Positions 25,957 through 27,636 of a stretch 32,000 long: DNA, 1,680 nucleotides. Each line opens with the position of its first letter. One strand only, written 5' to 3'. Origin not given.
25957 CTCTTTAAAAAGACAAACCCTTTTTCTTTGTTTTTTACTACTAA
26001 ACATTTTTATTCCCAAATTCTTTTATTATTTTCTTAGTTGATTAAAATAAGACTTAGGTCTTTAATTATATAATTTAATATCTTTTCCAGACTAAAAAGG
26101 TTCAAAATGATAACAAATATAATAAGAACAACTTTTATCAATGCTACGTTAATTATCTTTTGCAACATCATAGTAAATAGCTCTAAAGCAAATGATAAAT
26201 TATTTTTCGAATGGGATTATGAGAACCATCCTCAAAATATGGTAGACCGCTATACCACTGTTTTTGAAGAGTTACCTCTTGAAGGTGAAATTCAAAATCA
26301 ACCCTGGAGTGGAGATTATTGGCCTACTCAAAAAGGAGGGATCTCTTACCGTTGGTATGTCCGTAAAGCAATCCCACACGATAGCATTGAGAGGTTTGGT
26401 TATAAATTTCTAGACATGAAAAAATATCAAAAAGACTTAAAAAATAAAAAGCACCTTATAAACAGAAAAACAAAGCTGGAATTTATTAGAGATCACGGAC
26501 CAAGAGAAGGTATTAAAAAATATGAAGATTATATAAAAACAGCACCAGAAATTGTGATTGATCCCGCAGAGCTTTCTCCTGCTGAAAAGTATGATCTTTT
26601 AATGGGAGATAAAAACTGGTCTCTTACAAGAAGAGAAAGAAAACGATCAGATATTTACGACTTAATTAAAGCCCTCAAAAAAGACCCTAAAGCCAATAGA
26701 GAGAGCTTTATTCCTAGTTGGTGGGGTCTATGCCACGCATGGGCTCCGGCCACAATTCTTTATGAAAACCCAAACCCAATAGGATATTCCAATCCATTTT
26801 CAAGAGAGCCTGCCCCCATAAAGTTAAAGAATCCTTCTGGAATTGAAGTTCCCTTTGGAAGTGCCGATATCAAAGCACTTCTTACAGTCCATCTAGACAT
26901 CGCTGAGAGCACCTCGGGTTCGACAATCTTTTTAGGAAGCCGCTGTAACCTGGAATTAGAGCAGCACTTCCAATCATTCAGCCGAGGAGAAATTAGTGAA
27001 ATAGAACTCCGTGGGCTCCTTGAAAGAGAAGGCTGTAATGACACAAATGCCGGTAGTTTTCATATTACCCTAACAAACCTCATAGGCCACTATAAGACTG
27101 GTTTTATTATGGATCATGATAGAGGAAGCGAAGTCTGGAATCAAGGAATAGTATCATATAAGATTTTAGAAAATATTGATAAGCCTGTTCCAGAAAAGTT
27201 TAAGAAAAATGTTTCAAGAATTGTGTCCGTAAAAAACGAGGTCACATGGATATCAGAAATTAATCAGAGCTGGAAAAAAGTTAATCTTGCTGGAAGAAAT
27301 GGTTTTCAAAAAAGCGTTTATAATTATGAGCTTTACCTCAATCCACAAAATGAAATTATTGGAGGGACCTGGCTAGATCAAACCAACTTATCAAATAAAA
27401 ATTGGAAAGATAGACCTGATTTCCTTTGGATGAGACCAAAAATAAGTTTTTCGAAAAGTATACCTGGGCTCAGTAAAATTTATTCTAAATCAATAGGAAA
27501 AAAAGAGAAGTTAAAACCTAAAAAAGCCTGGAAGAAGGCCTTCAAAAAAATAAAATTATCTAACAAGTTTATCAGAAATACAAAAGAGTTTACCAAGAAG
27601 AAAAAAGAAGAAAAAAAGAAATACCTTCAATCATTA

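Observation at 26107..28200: Bacterial homologue of the oomycete GP42 transglutaminase ('TGase elicitor') carrying a Pep-13-like peptide and a novel Lys-rich/Cys-rich tail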

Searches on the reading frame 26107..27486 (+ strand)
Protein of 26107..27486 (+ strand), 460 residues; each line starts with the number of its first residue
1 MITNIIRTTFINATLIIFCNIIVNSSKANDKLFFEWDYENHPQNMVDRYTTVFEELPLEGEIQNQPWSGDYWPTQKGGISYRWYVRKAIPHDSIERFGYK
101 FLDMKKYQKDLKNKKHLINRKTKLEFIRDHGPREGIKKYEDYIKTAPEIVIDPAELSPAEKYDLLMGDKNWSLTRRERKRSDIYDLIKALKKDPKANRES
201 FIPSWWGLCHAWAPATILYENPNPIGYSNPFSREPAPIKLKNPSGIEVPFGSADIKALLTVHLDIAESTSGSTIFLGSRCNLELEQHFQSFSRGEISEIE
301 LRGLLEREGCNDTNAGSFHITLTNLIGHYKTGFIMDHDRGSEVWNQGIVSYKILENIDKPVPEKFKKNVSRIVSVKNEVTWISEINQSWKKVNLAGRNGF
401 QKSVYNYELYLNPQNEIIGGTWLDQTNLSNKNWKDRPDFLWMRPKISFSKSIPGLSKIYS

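Call 31: search_solved_structures(query=A3, max_evalue=0.01, show_alignments=1)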
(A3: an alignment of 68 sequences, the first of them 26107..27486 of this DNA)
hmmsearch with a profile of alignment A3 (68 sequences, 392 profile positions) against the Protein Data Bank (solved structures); distinct sequences matched with E-value up to 0.01: 1.
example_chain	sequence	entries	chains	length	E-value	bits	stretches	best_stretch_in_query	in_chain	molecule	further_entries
3tw5_A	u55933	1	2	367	2.1e-44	155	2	147-373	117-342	Transglutaminase elicitor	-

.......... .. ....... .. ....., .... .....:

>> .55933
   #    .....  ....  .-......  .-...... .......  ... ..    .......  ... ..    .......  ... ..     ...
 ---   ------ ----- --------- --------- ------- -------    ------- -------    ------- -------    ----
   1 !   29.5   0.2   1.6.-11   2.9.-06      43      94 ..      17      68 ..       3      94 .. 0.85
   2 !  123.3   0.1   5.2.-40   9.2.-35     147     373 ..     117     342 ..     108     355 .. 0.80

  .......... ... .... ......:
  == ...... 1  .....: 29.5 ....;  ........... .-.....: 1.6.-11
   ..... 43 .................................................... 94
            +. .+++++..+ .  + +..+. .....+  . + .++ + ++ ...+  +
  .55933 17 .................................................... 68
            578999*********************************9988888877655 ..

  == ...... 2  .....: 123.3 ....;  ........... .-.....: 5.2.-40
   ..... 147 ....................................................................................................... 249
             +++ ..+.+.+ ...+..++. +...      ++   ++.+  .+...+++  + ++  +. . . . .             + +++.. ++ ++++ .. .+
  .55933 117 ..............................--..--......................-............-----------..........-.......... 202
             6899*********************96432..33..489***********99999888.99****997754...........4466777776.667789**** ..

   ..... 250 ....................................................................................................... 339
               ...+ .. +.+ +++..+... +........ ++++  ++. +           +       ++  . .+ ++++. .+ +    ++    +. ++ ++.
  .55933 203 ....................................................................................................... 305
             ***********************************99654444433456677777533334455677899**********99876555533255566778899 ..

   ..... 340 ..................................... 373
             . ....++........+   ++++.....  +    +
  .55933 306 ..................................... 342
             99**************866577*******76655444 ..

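Call 33: find_related_loci(query=A3, collection=genome_contigs, flank=3000)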
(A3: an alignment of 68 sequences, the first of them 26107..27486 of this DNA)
Query A3 (460 aa) in genome_contigs; peptide patterns used: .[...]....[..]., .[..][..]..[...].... (x = any residue, [..] = any of these).
491 stretches matched a pattern; 457 encode a relative of the query (tblastn E <= 1e-3); the best 80 are kept; 80 distinct loci.
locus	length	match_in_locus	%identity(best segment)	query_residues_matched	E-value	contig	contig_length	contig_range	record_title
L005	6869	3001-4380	82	1-460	0e+0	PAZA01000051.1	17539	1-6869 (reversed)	MAG: Halobacteriovoraceae bacterium isolate SP87 MHASMcontig_1555988, whole genome shotgun sequence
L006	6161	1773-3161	64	5-460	0e+0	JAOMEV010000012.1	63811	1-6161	Bacteriovoracales bacterium isolate AH-558-A13 AH-558-A13_NODE_12, whole genome shotgun sequence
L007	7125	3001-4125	36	15-460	9e-81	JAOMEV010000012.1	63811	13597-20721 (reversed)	Bacteriovoracales bacterium isolate AH-558-A13 AH-558-A13_NODE_12, whole genome shotgun sequence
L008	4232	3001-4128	34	4-459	1e-78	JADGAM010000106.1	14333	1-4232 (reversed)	MAG: Oligoflexia bacterium isolate nN3bin16 nN3_bin16_NODE_106_length_14333_cov_4.854146, whole genome shotgun sequence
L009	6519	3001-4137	35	10-459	4e-76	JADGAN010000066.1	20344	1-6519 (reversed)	MAG: Oligoflexia bacterium isolate nN3bin31 nN3_bin31_NODE_66_length_20344_cov_12.522976, whole genome shotgun sequence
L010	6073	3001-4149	36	11-458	1e-75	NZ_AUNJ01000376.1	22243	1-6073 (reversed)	Bacteriovorax sp. DB6_IX ctg7180002949751, whole genome shotgun sequence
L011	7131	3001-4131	34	11-459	2e-75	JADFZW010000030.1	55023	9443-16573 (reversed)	MAG: Oligoflexia bacterium isolate nKLKbin12 nKLK_bin12_NODE_30_length_55023_cov_31.522442, whole genome shotgun sequenc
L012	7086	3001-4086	38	14-458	2e-75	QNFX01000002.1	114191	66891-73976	MAG: Epsilonproteobacteria bacterium isolate B11_G4 B11_Guay4_scaffold_00006, whole genome shotgun sequence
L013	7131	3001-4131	34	10-459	2e-74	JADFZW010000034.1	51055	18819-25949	MAG: Oligoflexia bacterium isolate nKLKbin12 nKLK_bin12_NODE_34_length_51055_cov_21.498900, whole genome shotgun sequenc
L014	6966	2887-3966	35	10-439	2e-74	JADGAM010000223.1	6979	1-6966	MAG: Oligoflexia bacterium isolate nN3bin16 nN3_bin16_NODE_223_length_6979_cov_3.760800, whole genome shotgun sequence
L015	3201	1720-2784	36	36-460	4e-74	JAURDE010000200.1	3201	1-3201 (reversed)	MAG: Bdellovibrionota bacterium isolate SFB_34D_100_58 k141_2450047_length_3201_cov_8.0000, whole genome shotgun sequenc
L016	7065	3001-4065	36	33-459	7e-73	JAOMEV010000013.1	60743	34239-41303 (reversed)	Bacteriovoracales bacterium isolate AH-558-A13 AH-558-A13_NODE_13, whole genome shotgun sequence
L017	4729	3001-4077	34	33-460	1e-72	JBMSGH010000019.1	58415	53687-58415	MAG: Bacteriovoracaceae bacterium isolate CJ_V2_S8_50percent_ser_metabat.44 NODE_82_length_58415_cov_10.498629, whole ge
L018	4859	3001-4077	35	33-460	4e-72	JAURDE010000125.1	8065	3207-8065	MAG: Bdellovibrionota bacterium isolate SFB_34D_100_58 k141_1092284_length_8065_cov_8.0000, whole genome shotgun sequenc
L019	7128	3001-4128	35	15-460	8e-72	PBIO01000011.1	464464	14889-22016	MAG: Halobacteriovorax sp. isolate SP2999 161382, whole genome shotgun sequence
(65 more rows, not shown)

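Call 39: predict_structure(alignment_id=A3)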
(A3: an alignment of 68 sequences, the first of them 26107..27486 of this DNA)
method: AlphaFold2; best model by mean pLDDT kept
length: 460 residues; sequences in the alignment: 68
mean_pLDDT: 86.3   pTM: 0.83
mean pLDDT of the five models: 86.3, 85.1, 83.7, 83.4, 82.0
residues with pLDDT >= 90: 239; 70-90: 160; 50-70: 56; < 50: 5
segments of 3 or more residues with pLDDT < 50: 224-227
pLDDT, mean of each block of 10 residues (from residue 1): 82 85 60 83 95 98 86 90 78 81 90 67 81 88 73 94 96 95 90 86 81 91 52 75 95 94 86 88 86 90 85 93 97 90 89 97 94 97 91 73 95 97 70 80 89 91
secondary structure, 60 per line:
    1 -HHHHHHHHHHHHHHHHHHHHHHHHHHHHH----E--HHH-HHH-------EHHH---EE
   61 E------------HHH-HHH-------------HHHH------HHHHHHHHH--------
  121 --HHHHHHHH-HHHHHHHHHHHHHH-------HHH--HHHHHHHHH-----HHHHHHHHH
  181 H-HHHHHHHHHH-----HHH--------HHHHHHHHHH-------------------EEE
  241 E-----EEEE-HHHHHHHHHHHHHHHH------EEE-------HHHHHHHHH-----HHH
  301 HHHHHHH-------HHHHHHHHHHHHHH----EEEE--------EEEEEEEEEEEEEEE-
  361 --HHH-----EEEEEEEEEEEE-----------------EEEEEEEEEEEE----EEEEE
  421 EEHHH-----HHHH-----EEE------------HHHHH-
elements in order: H2-30 E59-61 H94-97 H104-112 H123-130 H132-145 H158-166 H172-181 H183-192 H209-218 E238-241 E247-250 H252-267 E274-276 H284-292 H298-307 H315-328 E333-336 E345-359 E371-382 E400-411 E416-422 H431-434 E440-442 H455-459

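Call 42: fold_search(model_id=the predicted structure, library=pdb)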
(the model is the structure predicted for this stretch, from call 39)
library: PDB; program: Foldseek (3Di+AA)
matches with E <= 10: 358; with E <= 0.001: 1
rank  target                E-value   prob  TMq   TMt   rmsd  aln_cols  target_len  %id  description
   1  3tw5_A                3.3e-18  1.00  0.52  0.69   5.1       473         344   19  Crystal structure of the GP42 transglutaminase from Phytophthora sojae (released 2011-10-12)
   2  7aed_A                1.5e-01  0.44  0.12  0.33   5.4        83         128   18  VirB8 domain of PrgL from Enterococcus faecalis pCF10 (released 2020-11-18)
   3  7fet_B                1.7e-01  0.07  0.06  0.03  21.1       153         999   12  SARS-CoV-2 B.1.1.7 Spike Glycoprotein trimer (released 2021-12-15)
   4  2gex_B                3.1e-01  0.72  0.10  0.32   5.8        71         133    6  Crystal structure of SnoaL2 a putative hydroxylase from Streptomyces nogalater (released 2006-07-18)
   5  9jlm_A                3.7e-01  0.23  0.08  0.21   6.9        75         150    8  Crystal structure of aldolase AtoB 1.9A (released 2025-03-12)
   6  8r2e_A                3.9e-01  0.60  0.09  0.30   5.1        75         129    9  X-ray crystallographic structure of SnoaL2 in complex with the polyketide reaction product (released 2024-08-07)
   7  8r2b_A                4.2e-01  0.66  0.10  0.32   6.2        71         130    6  X-ray crystallographic structure of SnoaL2 in complex with the polyketide substrate (released 2024-08-07)
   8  9fi8_HO               4.7e-01  0.25  0.11  0.26   7.6        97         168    4  SSU(head) structure derived from the SSU sample of the mitoribosome from T. gondii. (released 2024-12-11)
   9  5m3l_O                4.7e-01  0.08  0.11  0.20  10.2       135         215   11  Single-particle cryo-EM using alignment by classification (ABC): the structure of Lumbricus terrestris hemoglobin (released 2017-09-13)
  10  5u9o_H                5.2e-01  0.18  0.10  0.27   9.2        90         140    7  Cocrystal structure of the intermembrane space region of the plastid division proteins PARC6 and PDV1 (released 2017-12-20)
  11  2gex_A                5.5e-01  0.15  0.09  0.22   6.8        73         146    7  Crystal structure of SnoaL2 a putative hydroxylase from Streptomyces nogalater (released 2006-07-18)
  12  8t17_A                6.2e-01  0.54  0.10  0.31   3.8        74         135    9  Cryo-EM structure of tetradecameric hub domain of CaMKII beta (released 2024-06-12)
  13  8xn5_B                8.2e-01  0.03  0.07  0.04  22.4       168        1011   12  Cryo-EM structure of SARS-CoV-2 Omicron EG.5.1 spike protein(6P) in complex with human ACE2 (released 2024-07-03)
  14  2ux0_A                8.7e-01  0.35  0.11  0.32   4.3        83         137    8  Structure of the oligomerisation domain of calcium-calmodulin dependent protein kinase II gamma (released 2007-04-10)
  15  3nuv_B                9.7e-01  0.44  0.10  0.33   3.1        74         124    7  Crystal structure of ketosteroid isomerase D38ND99N from Pseudomonas testosteroni (tKSI) with 4-Androstene-3,17-dione  (released 2011-11-23)
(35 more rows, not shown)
